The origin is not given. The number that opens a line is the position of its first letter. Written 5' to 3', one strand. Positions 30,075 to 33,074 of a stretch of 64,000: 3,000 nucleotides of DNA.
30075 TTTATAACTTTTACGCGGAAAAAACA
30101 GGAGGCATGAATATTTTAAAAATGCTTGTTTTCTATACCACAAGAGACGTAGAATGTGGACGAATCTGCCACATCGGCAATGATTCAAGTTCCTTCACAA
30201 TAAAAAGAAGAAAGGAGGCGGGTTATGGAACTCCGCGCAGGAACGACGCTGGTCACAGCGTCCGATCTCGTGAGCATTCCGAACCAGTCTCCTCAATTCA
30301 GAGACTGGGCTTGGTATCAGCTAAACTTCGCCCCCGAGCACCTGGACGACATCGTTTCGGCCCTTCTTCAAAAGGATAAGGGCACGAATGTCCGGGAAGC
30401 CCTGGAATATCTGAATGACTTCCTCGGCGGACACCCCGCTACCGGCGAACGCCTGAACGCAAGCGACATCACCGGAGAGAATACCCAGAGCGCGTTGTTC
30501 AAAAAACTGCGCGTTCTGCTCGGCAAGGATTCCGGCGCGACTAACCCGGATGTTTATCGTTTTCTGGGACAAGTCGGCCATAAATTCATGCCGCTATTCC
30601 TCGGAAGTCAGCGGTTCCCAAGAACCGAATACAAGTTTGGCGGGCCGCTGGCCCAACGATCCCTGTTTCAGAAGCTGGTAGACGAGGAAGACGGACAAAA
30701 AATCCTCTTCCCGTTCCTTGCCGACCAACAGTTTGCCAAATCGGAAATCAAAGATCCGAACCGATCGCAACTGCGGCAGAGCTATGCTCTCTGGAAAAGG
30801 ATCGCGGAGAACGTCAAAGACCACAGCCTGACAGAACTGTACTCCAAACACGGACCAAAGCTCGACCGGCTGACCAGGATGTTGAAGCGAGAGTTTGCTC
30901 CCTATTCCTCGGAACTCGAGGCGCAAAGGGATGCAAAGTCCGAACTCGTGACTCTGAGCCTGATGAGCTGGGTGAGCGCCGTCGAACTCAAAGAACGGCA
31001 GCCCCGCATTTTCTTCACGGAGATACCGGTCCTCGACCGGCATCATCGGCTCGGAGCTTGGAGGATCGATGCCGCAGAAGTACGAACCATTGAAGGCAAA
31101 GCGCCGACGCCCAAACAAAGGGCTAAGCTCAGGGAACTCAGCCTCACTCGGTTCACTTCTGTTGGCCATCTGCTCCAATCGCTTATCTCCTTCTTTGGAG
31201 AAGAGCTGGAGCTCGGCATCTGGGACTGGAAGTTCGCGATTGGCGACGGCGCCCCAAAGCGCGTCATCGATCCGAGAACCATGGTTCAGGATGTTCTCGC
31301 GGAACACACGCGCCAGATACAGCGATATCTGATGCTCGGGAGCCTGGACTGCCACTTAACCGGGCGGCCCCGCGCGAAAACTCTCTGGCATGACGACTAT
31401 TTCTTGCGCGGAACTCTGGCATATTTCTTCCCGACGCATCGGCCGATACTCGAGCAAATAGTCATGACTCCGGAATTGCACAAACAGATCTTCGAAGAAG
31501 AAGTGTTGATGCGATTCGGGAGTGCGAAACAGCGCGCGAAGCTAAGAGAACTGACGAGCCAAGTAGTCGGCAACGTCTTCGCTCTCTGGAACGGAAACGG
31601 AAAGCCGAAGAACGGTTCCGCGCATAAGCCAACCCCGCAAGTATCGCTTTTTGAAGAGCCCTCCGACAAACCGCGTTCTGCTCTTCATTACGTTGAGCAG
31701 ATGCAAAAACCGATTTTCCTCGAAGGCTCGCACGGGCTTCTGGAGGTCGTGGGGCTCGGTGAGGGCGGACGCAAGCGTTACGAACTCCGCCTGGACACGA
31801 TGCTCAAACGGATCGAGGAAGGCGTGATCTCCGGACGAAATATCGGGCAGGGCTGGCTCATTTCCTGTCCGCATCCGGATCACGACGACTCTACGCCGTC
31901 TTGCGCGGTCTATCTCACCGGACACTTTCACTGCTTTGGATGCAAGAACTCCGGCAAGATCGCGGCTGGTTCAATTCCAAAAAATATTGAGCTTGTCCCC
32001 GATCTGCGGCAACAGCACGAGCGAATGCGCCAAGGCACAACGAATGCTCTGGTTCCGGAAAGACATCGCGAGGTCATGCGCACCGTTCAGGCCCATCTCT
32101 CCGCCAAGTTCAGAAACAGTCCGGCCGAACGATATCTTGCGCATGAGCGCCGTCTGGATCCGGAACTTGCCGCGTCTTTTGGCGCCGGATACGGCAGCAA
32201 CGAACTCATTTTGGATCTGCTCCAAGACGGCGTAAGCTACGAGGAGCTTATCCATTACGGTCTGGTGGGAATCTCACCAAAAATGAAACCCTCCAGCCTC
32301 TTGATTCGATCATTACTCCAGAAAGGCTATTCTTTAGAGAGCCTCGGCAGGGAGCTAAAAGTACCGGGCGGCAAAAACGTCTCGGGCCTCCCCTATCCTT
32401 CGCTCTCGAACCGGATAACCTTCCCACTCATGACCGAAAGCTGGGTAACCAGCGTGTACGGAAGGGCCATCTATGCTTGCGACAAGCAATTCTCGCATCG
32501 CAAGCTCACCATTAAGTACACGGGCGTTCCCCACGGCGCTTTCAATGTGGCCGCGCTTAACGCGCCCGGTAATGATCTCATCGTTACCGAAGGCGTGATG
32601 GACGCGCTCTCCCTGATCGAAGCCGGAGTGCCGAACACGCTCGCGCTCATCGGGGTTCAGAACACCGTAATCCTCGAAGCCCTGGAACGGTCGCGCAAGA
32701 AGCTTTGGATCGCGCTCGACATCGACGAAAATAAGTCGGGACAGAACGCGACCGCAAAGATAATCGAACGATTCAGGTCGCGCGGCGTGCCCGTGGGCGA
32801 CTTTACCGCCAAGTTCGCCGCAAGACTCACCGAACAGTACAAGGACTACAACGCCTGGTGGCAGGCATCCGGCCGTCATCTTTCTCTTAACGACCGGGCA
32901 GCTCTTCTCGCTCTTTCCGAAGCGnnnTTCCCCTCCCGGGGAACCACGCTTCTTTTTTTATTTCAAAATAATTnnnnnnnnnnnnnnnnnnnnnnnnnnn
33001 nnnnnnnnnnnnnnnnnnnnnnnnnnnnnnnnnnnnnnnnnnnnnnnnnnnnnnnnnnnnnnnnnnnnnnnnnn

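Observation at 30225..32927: Orphan DnaG-type zinc-ribbon + TOPRIM protein fused to a 500-aa uncharacterised N-terminal domain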

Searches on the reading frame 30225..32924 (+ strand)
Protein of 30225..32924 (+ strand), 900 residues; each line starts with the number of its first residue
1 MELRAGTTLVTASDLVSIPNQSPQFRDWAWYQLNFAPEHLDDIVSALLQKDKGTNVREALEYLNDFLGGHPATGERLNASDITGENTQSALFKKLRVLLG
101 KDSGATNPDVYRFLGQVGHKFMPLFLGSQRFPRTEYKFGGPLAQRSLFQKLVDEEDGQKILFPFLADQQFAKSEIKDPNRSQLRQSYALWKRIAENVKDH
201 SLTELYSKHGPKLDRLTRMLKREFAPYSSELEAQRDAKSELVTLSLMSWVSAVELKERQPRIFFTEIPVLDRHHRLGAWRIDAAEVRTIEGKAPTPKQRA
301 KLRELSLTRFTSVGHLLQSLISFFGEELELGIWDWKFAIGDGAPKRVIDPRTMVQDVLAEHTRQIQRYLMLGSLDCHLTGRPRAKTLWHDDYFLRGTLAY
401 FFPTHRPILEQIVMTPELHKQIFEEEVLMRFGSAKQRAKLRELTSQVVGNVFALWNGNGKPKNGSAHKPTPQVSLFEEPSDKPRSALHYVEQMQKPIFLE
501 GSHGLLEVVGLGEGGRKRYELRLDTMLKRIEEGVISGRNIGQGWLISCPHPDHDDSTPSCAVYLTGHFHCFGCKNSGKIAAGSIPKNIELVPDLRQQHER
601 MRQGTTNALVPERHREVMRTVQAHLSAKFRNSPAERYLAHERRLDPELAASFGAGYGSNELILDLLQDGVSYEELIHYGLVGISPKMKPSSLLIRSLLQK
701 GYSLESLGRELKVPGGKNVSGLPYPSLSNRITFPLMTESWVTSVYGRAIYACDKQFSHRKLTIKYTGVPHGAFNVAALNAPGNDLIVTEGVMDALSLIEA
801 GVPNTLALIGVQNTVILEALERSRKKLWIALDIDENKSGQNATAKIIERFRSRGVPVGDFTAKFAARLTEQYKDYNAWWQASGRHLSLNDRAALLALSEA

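Call 3: search_protein_families(library=pfam, proteins=[window:30225-32924:+], max_evalue=1)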
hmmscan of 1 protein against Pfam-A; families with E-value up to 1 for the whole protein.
window:30225-32924:+ (900 aa): 6 families
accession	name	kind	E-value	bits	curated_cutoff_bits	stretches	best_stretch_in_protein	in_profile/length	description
PF13155.12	Toprim_2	-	1e-11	45.5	22.1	1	786-876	1-85/88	Toprim-like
PF13362.12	Toprim_3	-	5.6e-09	36.8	27.2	1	785-883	2-93/95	Toprim domain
PF01807.25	Zn_ribbon_DnaG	-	2.7e-05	24.3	24.9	1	538-578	26-65/98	CHC2 zinc finger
PF13662.12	Toprim_4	-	8.7e-05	23.1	25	1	785-857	3-81/85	Toprim domain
PF08275.17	DNAG_N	-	0.011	16.3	26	1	630-683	10-65/128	DNA primase catalytic core, N-terminal domain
PF13936.12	HTH_38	-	0.1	12.8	27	0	694-712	13-31/44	Helix-turn-helix domain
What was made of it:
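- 32571..32864 (+): TOPRIM domain (aa ~783-880): E789, D793, D832-x-D834, and D874-Y-N876 (the 'DaN' motif of mobile-element-type DnaG-like primases). Pfam Toprim_2 45.5 bits and Toprim_3 36.8 bits (call 3).
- On Housekeeping bacterial DnaG (TIGR01391 equivalog): Pfam PF01807, PF08275 (weak) and PF13155 (call 3). No PF10410 or PF08278 hit (call 3).
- On Mobile-element DnaG-like primases (Toprim_2/3/4 clade): Toprim_2 scores 45.5 bits (cut-off 22.1) and Toprim_3 scores 36.8 bits (cut-off 27.2) (call 3).
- Closest known: Nuclease-motor or nuclease-polymerase repair and defence fusions. Different: No ATPase domain is present (call 3).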

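Call 4: search_protein_families(library=ncbifam, proteins=[window:30225-32924:+], max_evalue=1)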
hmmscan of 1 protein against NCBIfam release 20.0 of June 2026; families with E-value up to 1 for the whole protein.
window:30225-32924:+ (900 aa): 4 families
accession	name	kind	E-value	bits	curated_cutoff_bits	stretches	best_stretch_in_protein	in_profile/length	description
TIGR01391.1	dnaG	equivalog_domain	2.5e-18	66.1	283.6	1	540-877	29-343/414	DNA primase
NF003094.0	PRK04017.1-5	equivalog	0.002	18.2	124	1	785-858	25-98/128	hypothetical protein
NF003108.1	PRK04031.1-1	equivalog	0.13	11.5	300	1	783-825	164-206/419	DNA primase DnaG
TIGR01858.1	tag_bisphos_ald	equivalog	0.2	10.7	443.55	1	772-877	20-123/282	tagatose bisphosphate family class II aldolase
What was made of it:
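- On Housekeeping bacterial DnaG (TIGR01391 equivalog): 66.1 bits (call 4).
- On RecB-family PD-(D/E)xK nucleases (Cas4/Dna2/AddAB/MGME1/lambda exonuclease): NCBIfam gives nothing (call 4).
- TIGR01391 scores 66 bits against a cut-off of 283.6 (call 4).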

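Call 5: search_protein_families(library=padloc, proteins=[window:30225-32924:+], max_evalue=1)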
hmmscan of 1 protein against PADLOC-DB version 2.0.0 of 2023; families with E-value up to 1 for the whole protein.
window:30225-32924:+ (900 aa): 2 families
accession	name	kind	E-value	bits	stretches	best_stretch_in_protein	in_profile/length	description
PDLC03800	RTasDnaG-like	-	6.7e-16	56.1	2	636-884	177-377/550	DRT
PDLC03767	RT_UG29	-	4.1e-07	25.7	2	547-666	36-160/2280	DRT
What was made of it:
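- On Known anti-phage defence systems (PADLOC 2.0): Only RTasDnaG-like (56 bits) and RT_UG29 (26 bits) match, both over the primase region (call 5).
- PADLOC's RT-DnaG-like model hits the primase part (call 5). No PADLOC model matches the nuclease half or the whole architecture (call 5).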

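Call 6: search_protein_families(library=phrogs, proteins=[window:30225-32924:+], max_evalue=1)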
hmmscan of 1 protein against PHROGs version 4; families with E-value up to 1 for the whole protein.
window:30225-32924:+ (900 aa): 10 families
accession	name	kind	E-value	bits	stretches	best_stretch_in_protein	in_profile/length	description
phrog_47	-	DNA, RNA and nucleotide metabolism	1.9e-22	80.7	1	527-864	35-307/947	DNA primase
phrog_6444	-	DNA, RNA and nucleotide metabolism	8.3e-13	49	2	782-850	259-326/577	DNA primase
phrog_239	-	DNA, RNA and nucleotide metabolism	4.2e-10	40.2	2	753-882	166-299/801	DNA primase/helicase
phrog_849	-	DNA, RNA and nucleotide metabolism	1.5e-06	28.4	1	728-813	182-268/435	DNA primase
phrog_360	-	DNA, RNA and nucleotide metabolism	0.00031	21.8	1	527-579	12-64/133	DNA primase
phrog_18097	-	DNA, RNA and nucleotide metabolism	0.0015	19.1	1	539-579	28-67/199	DNA primase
phrog_1139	-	DNA, RNA and nucleotide metabolism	0.0019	17.2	1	745-881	136-271/895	DNA primase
phrog_11992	-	unknown function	0.11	13.7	1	546-579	30-60/177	-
phrog_37228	-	unknown function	0.13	12.6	1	179-219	108-148/282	-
phrog_33468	-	unknown function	0.28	12.5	1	524-548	33-57/96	-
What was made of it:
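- Pfam, NCBIfam and PHROG all match it (calls 3, 4, 6). The best profile matches of the primase half are to phage or mobile-element primases: phrog_47 at 80.7 bits and Toprim_2/3 (calls 3, 6).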

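Call 10: find_homologous_proteins(query=window:30225-32924:+, max_evalue=0.001)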
Query window:30225-32924:+ (900 aa): 1 proteins with E <= 0.001 among 8000 candidates.
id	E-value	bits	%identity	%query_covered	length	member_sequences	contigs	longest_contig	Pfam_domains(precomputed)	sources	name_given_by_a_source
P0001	0.0e+0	2071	100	100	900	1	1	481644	PF13155.13,PF13362.13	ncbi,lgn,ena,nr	ncbi:MAG: hypothetical protein LiPW15_268 [Parcubacteria group bacterium LiPW_15]|nr:MAG: hypothetic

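Call 15: search_solved_structures(query=window:30225-32924:+, max_evalue=1, show_alignments=2)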
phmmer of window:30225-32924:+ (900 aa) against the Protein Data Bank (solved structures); distinct sequences matched with E-value up to 1: 7.
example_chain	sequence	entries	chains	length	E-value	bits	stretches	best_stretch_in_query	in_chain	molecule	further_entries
2au3_A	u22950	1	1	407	8.3e-05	24.1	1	534-669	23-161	DNA primase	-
1eqn_A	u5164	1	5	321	0.026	15.9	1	718-845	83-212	DNA PRIMASE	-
1dd9_A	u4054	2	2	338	0.029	15.7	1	718-845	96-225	DNA PRIMASE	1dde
5vaz_A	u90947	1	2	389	0.045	15.1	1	720-815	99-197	DNA primase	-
3b39_A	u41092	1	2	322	0.047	15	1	718-828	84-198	DNA primase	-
5guj_A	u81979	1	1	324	0.15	13.3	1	690-857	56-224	DNA primase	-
4e2k_A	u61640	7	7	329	0.52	11.5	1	666-855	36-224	DNA primase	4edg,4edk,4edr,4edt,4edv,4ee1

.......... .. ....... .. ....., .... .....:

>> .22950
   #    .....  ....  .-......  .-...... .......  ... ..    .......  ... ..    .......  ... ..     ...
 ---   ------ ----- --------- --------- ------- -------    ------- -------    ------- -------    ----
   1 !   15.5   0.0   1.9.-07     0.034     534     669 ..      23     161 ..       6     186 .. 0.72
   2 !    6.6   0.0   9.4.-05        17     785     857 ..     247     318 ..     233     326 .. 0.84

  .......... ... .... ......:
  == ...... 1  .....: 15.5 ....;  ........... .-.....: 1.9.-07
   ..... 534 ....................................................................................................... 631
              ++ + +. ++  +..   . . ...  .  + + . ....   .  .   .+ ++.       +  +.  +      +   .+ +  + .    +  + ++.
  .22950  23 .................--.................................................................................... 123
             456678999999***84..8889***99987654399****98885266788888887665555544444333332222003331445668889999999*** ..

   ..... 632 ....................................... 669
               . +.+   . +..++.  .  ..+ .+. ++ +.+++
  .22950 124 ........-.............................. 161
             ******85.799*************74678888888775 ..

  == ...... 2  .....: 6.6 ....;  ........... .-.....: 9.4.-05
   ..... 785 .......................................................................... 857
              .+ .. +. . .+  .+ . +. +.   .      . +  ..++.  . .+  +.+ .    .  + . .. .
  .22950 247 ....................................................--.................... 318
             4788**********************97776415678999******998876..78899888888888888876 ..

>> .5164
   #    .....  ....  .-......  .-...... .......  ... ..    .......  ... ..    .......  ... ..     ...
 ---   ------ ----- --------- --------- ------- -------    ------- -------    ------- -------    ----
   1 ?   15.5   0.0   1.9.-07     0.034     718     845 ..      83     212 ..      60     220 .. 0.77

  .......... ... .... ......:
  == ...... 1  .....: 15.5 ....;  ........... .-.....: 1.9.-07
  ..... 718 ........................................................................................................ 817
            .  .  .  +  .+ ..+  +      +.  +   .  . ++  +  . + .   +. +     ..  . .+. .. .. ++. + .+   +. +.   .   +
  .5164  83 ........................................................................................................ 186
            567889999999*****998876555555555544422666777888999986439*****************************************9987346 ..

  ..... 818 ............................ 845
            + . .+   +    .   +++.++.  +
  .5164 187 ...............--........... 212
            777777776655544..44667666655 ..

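Call 27: predict_structure(protein=window:30225-32924:+)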
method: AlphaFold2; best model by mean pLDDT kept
length: 900 residues; sequences in the alignment: 1
mean_pLDDT: 35.4   pTM: 0.22
mean pLDDT of the five models: 35.4, 28.5, 28.4, 27.8, 25.8
residues with pLDDT >= 90: 0; 70-90: 0; 50-70: 15; < 50: 885
segments of 3 or more residues with pLDDT < 50: 1-621, 631-634, 639-658, 668-900
pLDDT, mean of each block of 10 residues (from residue 1): 29 39 46 44 48 45 47 38 37 41 42 39 31 26 32 35 35 35 37 37 37 36 35 32 29 28 25 27 30 35 30 33 32 31 32 36 35 32 30 31 35 39 42 44 40 35 28 31 30 29 28 32 38 36 32 35 32 30 30 37 33 40 50 48 37 41 51 45 34 38 36 30 27 29 32 33 32 33 33 33 31 33 31 32 40 39 41 39 40 37
secondary structure, 60 per line:
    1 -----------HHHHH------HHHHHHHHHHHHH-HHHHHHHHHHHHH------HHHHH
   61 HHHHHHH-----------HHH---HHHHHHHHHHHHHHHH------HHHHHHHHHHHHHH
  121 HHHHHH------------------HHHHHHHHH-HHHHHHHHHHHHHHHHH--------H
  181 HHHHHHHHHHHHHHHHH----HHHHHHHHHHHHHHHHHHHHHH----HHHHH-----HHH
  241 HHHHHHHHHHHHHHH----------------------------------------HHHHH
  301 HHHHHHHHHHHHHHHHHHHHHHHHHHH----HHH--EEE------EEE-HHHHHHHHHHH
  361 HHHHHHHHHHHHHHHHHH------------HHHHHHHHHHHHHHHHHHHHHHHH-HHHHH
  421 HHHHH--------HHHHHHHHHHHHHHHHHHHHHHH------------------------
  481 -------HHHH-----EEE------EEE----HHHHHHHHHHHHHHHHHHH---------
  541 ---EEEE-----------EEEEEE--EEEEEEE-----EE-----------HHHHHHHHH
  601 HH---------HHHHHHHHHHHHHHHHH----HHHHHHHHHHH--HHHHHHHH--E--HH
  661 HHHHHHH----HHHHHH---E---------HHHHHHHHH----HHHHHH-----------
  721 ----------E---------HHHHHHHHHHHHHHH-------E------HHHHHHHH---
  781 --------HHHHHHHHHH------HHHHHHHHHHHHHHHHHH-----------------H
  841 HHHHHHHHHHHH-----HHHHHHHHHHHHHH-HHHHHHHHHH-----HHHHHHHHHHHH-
elements in order (helices of 4 or more, strands of 3 or more residues): H12-16 H23-35 H37-49 H56-67 H85-100 H107-126 H145-153 H155-171 H180-197 H202-223 H228-232 H238-255 H296-327 E337-339 E346-348 H350-378 H391-414 H416-425 H434-456 H488-491 E497-499 E506-508 H513-531 E544-547 E559-564 E567-573 H592-602 H612-628 H633-643 H646-653 H659-667 H672-677 H691-699 H704-709 H741-755 H770-777 H789-798 H805-822 H840-852 H858-871 H873-882 H888-899

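Call 30: find_homologous_proteins(query=A1, max_evalue=1e-10)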
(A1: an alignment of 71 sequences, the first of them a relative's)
Query A1 (71 sequences) (900 aa, profile of the alignment): 8 proteins with E <= 1e-10 among 8000 candidates.
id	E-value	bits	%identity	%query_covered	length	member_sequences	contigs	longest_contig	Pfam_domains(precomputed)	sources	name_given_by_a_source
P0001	2.3e-284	964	100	100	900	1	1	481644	PF13155.13,PF13362.13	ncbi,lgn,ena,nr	ncbi:MAG: hypothetical protein LiPW15_268 [Parcubacteria group bacterium LiPW_15]|nr:MAG: hypothetic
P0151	7.3e-22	96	22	36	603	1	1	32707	PF08278.17,PF08275.18,PF13155.13,PF01807.26,PF13662.13,PF10410.15,PF01751.29,PF13362.13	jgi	-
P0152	6.7e-20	89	23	35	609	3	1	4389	PF08275.18,PF13155.13,PF01807.26,PF13662.13,PF01751.29,PF13362.13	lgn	-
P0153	4.4e-17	80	24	35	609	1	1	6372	PF08275.18,PF13155.13,PF01807.26,PF13662.13,PF01751.29,PF13362.13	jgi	-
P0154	2.2e-16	78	22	33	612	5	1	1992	PF08275.18,PF13155.13,PF01807.26,PF13662.13,PF01751.29,PF13362.13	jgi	jgi:DNA primase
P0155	3.5e-12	64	27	34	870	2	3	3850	PF13155.13,PF01807.26,PF13662.13,PF13362.13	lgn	-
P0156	2.4e-11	61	26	14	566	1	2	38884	PF08275.18,PF13155.13,PF01807.26,PF13662.13,PF01751.29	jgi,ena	-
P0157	2.8e-11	61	22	33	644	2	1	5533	PF08275.18,PF13155.13,PF01807.26,PF13662.13,PF01751.29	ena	-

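Call 36: find_related_loci(query=A1, collection=viral_contigs, flank=10000)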
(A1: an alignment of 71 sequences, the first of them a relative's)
Query A1 (900 aa) in viral_contigs; peptide patterns used: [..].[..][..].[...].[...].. (x = any residue, [..] = any of these).
137 stretches matched a pattern, but none encodes a relative of the query by tblastn (E <= 1e-3).

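Call 38: find_related_loci(query=A2, collection=genome_contigs, flank=10000)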
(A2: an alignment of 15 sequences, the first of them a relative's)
Query A2 (900 aa) in genome_contigs; peptide patterns used: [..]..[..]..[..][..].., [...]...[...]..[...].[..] (x = any residue, [..] = any of these).
170 stretches matched a pattern; 19 encode a relative of the query (tblastn E <= 1e-3); 19 distinct loci.
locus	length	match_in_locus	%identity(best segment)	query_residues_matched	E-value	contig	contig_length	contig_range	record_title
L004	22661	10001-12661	36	10-882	5e-138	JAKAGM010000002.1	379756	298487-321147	MAG: bacterium isolate WY2.bin33 NODE_16_length_379756_cov_3.634433, whole genome shotgun sequence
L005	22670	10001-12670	34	10-888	3e-128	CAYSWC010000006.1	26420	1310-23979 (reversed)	MAG TPA_asm: uncultured Candidatus Saccharibacteria bacterium isolate SRP178908_co1_13 genome assembly, contig: NODE_111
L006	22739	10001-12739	31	11-890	1e-114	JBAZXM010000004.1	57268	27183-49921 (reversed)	MAG: Candidatus Paceibacterota bacterium isolate SO_2017_GW1_56 NODE_2917_length_57268_cov_1.265256_OW334_2017, whole ge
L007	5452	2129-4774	30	23-888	2e-111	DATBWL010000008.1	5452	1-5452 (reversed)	MAG TPA_asm: Candidatus Paceibacterota bacterium isolate SMAG_U7540 k141_960333, whole genome shotgun sequence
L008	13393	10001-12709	30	23-888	4e-106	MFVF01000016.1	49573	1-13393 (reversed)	MAG: Candidatus Nomurabacteria bacterium RIFCSPLOWO2_01_FULL_42_20 rifcsplowo2_01_scaffold_3043, whole genome shotgun se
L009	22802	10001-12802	31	10-883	1e-104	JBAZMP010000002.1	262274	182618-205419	MAG: Patescibacteria group bacterium isolate SO_2017_LW4_46 scaffold_120_c2_LW137-91_2017, whole genome shotgun sequence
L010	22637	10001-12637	31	10-896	6e-94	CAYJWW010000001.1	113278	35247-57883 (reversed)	MAG TPA_asm: uncultured Candidatus Saccharibacteria bacterium isolate ERP125453_co1_514 genome assembly, contig: NODE_72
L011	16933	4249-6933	30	23-890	1e-92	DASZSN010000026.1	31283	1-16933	MAG TPA_asm: Candidatus Paceibacterota bacterium isolate SMAG_U6051 k141_868162, whole genome shotgun sequence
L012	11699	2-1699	37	327-878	2e-91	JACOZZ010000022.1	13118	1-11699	MAG: Candidatus Yanofskybacteria bacterium isolate NC_groundwater_218_Ag_S-0.1um_43_10 S4_GD2017_2_S1_scaffold_6060, who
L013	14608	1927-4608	29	22-880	2e-89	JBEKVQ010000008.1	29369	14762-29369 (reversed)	MAG: Minisyncoccia bacterium isolate SPRUCE 608 SPRUCE_608_8, whole genome shotgun sequence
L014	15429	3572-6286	26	24-883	1e-86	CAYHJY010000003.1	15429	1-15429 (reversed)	MAG TPA_asm: uncultured Candidatus Saccharibacteria bacterium isolate ERP119705_co13_506 genome assembly, contig: NODE_4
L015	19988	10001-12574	34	10-886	1e-114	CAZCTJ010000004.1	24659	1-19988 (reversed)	MAG TPA_asm: uncultured Candidatus Saccharibacteria bacterium isolate SRP050083_co1_447 genome assembly, contig: NODE_75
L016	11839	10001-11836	31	10-618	6e-73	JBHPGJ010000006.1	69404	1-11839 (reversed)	Patescibacteria group bacterium isolate SAG AM-311-M06 NODE_6_length_69404_cov_33.015011, whole genome shotgun sequence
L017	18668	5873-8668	27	5-899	2e-78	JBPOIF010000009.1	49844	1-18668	MAG: Candidatus Nomurabacteria bacterium isolate MAG_725 c_000000444821, whole genome shotgun sequence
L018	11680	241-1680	31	7-474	9e-51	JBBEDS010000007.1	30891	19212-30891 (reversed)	MAG: Candidatus Paceibacterota bacterium isolate LejiaF_44_27 Lejia_F_2167_length_30891_cov_15, whole genome shotgun seq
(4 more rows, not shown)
